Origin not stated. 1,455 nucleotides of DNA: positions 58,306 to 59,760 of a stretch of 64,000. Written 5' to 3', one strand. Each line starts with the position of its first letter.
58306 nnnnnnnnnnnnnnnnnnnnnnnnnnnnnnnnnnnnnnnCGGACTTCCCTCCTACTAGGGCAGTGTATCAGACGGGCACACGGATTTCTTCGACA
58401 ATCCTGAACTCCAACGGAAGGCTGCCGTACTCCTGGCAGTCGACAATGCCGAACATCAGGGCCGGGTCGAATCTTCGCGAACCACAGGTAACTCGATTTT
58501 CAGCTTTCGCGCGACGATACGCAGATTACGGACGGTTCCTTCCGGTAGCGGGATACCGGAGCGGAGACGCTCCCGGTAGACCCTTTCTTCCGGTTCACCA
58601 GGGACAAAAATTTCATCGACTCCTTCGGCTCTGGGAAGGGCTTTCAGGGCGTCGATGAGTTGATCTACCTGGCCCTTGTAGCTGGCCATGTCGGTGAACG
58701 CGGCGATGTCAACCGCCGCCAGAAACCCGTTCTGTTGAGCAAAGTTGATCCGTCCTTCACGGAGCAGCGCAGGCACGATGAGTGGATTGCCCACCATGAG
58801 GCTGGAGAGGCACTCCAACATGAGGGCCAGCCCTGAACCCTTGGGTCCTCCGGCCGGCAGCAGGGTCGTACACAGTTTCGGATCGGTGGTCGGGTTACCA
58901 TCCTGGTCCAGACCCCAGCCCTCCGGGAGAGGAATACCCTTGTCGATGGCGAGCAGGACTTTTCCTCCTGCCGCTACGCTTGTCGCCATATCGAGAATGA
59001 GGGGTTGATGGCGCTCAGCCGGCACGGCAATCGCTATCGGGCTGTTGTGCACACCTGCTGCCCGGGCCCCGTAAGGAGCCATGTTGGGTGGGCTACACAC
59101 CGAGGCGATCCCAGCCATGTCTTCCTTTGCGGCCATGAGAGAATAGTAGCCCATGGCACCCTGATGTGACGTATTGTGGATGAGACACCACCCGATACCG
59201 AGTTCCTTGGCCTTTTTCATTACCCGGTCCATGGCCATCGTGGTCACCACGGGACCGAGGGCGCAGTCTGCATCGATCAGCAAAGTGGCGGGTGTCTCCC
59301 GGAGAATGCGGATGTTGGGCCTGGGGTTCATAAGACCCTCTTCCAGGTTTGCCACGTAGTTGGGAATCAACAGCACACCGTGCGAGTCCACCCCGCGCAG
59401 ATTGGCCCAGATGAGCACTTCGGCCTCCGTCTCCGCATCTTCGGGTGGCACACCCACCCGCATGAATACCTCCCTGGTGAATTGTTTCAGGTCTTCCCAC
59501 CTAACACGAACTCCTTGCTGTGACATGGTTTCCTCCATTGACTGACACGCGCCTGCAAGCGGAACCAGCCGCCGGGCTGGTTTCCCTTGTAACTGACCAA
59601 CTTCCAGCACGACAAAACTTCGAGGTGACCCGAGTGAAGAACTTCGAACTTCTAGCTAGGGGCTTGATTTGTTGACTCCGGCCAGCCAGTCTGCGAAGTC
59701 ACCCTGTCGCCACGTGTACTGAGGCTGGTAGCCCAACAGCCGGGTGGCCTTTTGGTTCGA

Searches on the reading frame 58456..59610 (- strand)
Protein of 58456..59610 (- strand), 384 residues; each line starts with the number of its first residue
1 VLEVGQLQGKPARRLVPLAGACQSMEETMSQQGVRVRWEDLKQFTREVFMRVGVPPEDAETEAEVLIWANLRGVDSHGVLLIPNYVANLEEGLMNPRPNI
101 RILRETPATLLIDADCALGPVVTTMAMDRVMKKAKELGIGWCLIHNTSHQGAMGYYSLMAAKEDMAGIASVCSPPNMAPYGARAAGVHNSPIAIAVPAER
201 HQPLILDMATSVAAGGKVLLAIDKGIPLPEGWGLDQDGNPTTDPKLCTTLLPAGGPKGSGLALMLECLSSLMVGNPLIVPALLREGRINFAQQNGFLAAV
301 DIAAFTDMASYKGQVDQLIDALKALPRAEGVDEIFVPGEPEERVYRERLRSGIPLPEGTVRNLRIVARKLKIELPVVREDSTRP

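Call 50: search_protein_families(library=pfam, proteins=[window:58456-59610:-], max_evalue=0.00001)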
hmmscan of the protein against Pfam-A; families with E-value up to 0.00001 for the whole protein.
window:58456-59610:- (384 aa): 1 family
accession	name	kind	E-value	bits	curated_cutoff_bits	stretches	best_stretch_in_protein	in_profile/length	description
PF02615.19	Ldh_2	-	5.7e-109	364.7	38.8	1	37-363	2-332/333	Malate/L-lactate dehydrogenase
